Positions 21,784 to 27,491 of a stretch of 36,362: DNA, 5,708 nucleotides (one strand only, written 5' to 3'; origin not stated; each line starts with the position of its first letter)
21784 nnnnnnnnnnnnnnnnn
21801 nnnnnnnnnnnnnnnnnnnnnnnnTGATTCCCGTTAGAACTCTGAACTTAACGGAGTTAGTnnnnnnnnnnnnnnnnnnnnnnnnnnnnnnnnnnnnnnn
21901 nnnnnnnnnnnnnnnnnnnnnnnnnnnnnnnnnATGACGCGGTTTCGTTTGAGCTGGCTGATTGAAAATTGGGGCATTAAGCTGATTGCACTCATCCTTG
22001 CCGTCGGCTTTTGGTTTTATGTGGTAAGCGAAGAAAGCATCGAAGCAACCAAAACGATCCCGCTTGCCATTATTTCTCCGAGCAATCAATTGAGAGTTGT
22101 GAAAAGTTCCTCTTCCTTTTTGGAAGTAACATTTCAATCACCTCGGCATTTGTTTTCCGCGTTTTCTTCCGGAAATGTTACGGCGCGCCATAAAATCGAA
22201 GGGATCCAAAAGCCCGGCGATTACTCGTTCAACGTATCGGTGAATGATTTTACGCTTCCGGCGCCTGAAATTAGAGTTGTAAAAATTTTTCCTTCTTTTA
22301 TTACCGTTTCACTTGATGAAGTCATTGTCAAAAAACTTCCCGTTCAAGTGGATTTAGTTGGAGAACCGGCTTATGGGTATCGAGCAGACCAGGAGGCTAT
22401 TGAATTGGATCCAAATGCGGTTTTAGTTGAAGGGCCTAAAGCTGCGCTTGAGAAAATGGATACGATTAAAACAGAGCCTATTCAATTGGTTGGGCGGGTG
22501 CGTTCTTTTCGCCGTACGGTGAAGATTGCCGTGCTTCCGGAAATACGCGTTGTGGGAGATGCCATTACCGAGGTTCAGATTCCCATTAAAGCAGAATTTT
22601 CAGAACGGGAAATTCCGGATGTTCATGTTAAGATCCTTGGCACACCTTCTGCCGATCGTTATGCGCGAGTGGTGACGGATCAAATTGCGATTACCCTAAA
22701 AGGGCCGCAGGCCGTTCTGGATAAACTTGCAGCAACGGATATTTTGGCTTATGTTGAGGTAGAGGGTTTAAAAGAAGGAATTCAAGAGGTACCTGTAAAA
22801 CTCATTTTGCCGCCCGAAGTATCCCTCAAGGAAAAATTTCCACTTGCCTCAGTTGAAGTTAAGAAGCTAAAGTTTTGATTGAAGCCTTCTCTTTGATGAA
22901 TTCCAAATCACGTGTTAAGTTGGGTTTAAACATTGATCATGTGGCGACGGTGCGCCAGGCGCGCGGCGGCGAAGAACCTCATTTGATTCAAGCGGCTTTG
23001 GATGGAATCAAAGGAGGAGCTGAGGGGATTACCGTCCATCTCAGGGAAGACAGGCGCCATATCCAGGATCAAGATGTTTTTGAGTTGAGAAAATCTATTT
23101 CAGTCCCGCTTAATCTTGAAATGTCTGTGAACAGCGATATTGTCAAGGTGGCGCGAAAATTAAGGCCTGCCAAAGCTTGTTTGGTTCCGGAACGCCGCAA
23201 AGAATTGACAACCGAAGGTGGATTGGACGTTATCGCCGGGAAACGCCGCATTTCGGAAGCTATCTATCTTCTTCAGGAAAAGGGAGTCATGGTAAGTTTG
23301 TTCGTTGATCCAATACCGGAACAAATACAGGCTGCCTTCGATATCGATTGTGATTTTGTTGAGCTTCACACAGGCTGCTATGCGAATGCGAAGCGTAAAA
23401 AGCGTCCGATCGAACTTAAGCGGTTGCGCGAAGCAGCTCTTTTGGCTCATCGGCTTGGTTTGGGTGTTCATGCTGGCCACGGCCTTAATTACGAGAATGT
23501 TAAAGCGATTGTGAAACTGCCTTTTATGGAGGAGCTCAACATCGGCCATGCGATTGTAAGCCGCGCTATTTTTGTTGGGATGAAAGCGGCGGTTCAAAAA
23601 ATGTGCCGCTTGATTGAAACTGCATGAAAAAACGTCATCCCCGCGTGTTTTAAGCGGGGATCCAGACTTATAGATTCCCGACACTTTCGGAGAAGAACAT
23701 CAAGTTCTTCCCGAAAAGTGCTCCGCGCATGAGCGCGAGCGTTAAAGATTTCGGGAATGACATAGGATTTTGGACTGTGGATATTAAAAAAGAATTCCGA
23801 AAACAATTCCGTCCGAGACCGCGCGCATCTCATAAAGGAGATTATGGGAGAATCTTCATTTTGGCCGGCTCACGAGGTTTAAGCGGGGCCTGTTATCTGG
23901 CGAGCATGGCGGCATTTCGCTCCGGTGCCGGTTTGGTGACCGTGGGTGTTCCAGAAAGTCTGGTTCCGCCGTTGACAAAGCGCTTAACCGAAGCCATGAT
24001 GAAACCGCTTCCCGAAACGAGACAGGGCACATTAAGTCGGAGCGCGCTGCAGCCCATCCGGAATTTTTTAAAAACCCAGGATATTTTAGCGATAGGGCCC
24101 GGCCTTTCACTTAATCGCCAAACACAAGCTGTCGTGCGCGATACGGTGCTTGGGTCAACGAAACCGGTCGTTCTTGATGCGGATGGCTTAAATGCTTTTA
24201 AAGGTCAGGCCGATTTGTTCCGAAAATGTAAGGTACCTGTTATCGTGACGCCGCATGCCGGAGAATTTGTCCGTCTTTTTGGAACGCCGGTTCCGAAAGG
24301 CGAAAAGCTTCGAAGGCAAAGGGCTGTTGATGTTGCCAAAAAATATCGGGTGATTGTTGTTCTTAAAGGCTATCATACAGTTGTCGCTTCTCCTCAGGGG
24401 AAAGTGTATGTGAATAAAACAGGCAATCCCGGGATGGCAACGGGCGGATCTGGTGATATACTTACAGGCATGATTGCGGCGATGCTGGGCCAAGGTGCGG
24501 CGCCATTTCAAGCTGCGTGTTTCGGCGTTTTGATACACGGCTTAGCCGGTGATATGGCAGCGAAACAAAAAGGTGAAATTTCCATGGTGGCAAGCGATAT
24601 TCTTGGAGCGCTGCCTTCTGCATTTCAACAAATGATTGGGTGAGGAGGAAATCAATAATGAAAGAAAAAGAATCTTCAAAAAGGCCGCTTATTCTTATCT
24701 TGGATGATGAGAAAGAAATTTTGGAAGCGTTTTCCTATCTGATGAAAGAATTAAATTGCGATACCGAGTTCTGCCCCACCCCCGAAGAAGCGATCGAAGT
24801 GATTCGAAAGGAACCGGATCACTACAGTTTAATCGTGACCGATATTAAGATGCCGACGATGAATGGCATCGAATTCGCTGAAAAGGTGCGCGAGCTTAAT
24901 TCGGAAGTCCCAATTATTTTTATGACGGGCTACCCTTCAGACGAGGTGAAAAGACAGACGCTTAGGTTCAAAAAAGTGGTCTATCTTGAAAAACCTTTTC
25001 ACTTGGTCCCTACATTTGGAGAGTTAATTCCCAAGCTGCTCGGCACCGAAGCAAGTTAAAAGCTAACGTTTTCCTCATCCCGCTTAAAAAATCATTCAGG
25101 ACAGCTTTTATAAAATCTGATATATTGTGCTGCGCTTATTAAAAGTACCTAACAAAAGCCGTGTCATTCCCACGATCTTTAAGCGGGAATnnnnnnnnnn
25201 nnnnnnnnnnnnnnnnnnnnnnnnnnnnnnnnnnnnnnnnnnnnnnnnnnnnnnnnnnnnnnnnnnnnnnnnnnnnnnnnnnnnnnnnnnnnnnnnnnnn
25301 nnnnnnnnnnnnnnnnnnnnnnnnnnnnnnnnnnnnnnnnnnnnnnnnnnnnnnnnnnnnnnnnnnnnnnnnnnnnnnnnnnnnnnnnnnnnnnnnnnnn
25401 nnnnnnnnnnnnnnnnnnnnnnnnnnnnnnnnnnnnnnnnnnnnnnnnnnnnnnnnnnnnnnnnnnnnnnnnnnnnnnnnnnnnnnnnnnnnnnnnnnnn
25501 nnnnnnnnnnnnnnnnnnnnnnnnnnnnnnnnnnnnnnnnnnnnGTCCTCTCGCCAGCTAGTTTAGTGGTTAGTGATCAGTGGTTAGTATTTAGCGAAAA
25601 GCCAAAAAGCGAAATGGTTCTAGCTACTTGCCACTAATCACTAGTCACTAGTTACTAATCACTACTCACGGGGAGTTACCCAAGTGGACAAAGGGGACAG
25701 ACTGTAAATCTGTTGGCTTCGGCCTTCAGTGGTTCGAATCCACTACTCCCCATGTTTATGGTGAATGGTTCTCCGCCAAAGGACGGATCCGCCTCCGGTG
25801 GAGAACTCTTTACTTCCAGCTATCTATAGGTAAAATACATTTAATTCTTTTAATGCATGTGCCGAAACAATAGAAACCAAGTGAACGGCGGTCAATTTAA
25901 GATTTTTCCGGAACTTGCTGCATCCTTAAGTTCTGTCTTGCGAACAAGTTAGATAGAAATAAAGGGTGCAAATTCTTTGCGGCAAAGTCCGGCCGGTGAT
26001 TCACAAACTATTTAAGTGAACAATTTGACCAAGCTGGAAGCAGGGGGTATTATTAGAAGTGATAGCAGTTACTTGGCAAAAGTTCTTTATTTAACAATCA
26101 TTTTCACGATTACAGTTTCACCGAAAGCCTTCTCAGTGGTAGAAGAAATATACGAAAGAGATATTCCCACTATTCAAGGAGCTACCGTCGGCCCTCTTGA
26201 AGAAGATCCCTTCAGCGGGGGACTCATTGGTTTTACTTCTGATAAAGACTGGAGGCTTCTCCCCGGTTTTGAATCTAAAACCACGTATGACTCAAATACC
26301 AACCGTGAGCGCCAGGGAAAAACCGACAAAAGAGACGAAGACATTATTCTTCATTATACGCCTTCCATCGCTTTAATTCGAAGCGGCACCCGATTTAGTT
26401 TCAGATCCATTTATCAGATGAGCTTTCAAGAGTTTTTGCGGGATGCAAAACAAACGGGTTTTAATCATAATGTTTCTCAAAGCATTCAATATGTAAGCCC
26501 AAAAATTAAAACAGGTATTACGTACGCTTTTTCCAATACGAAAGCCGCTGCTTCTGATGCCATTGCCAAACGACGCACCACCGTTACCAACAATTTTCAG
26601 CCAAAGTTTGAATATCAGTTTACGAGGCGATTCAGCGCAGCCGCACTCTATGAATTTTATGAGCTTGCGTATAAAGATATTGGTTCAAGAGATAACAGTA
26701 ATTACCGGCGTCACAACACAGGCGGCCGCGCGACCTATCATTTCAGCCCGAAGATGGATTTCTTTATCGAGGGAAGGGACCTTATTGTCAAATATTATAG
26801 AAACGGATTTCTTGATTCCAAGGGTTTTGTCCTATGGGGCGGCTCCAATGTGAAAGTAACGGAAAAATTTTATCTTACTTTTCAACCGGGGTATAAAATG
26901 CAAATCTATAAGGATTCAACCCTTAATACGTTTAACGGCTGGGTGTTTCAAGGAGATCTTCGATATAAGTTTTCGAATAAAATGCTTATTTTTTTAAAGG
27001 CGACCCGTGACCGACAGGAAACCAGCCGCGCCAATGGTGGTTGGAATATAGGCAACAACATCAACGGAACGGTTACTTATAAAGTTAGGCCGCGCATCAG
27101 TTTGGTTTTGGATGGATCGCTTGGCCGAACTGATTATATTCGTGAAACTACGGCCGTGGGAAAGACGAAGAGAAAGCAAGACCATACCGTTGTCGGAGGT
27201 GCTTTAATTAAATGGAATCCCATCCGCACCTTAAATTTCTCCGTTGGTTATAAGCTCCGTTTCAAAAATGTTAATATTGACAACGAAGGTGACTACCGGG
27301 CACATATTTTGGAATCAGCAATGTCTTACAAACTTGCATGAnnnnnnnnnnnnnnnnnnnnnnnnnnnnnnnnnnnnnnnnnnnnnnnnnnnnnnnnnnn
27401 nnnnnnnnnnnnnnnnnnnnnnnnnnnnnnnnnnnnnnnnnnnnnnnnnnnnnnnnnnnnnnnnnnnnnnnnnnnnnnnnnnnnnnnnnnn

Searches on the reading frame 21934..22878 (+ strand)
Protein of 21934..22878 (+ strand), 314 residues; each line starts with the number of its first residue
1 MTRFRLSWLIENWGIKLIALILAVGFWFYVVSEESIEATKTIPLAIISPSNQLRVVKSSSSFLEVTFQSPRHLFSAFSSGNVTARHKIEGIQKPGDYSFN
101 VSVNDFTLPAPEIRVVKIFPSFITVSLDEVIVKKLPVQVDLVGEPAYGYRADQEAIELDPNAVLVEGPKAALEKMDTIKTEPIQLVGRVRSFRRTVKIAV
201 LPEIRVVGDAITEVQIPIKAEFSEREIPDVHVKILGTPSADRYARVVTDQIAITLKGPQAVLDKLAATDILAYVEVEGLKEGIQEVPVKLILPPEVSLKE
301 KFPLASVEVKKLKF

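Call 18: search_protein_families(library=pfam, proteins=[window:21934-22878:+], max_evalue=0.001)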
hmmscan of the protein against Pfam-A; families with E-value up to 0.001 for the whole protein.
window:21934-22878:+ (314 aa): 1 family
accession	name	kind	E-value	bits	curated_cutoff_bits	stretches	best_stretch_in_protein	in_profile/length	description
PF07949.17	YbbR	-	1.6e-15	57.6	22.3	2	136-202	2-67/81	YbbR-like protein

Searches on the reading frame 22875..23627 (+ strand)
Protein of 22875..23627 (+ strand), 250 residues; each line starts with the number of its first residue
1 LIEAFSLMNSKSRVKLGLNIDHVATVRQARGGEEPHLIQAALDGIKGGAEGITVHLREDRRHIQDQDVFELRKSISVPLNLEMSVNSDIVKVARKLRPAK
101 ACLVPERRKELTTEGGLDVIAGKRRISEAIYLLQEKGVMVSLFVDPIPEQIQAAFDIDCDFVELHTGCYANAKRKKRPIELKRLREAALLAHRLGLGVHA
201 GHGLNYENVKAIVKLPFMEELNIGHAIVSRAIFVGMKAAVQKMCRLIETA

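Call 18: search_protein_families(library=pfam, proteins=[window:22875-23627:+], max_evalue=0.001)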
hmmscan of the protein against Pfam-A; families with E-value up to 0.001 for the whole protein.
window:22875-23627:+ (250 aa): 1 family
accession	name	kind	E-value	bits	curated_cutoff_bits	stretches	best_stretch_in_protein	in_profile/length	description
PF03740.19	PdxJ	-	1.6e-95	319.1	24.5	1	15-247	1-234/234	Pyridoxal phosphate biosynthesis protein PdxJ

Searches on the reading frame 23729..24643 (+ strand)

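Call 18: search_protein_families(library=pfam, proteins=[window:23729-24643:+], max_evalue=0.001)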
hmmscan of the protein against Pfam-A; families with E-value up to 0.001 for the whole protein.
window:23729-24643:+ (304 aa): 3 families
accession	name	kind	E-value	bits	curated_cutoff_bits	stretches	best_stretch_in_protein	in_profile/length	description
PF01256.23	Carb_kinase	-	2.7e-62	210.8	27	1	43-295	2-240/242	NAD(P)H-hydrate dehydratase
PF02110.20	HK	-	3.3e-06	27.1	27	1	144-291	79-237/247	Hydroxyethylthiazole kinase family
PF08543.17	Phos_pyr_kin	-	0.00036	20.4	27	1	131-262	85-220/246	Phosphomethylpyrimidine kinase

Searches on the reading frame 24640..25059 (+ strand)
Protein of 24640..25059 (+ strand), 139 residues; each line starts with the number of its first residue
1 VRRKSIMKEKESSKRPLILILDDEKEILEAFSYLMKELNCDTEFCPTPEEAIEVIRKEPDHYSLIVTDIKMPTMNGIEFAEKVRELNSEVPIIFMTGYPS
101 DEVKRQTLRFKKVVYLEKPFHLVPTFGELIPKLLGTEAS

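Call 18: search_protein_families(library=pfam, proteins=[window:24640-25059:+], max_evalue=0.001)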
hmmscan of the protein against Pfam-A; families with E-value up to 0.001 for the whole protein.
window:24640-25059:+ (139 aa): 1 family
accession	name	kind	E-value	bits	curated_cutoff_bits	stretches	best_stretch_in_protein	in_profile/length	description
PF00072.30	Response_reg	-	6.3e-21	75.1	30.2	1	18-121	1-102/111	Response regulator receiver domain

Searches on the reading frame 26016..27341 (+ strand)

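Call 18: search_protein_families(library=pfam, proteins=[window:26016-27341:+], max_evalue=0.001)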
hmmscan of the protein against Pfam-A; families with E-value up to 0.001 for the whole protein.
window:26016-27341:+ (441 aa): 2 families
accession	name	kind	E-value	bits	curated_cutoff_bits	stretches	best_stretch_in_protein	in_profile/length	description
PF10082.15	BBP2_2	-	5.5e-17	62.1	23.7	1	173-432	105-370/378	Putative beta-barrel porin 2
PF13505.12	OMP_b-brl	-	0.00013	22.6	28.7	0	284-438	21-173/175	Outer membrane protein beta-barrel domain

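Call 22: search_protein_families(library=ncbifam, proteins=[window:26016-27341:+], max_evalue=0.01)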
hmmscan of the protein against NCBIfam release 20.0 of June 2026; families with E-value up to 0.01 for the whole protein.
window:26016-27341:+ (441 aa): 1 family
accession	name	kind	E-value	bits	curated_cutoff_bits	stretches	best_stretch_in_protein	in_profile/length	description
TIGR03014.2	EpsL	equivalog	0.00011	21.4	275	1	281-431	228-376/385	XrtB/PEP-CTERM-associated polysaccharide biosynthesis outer membrane protein EpsL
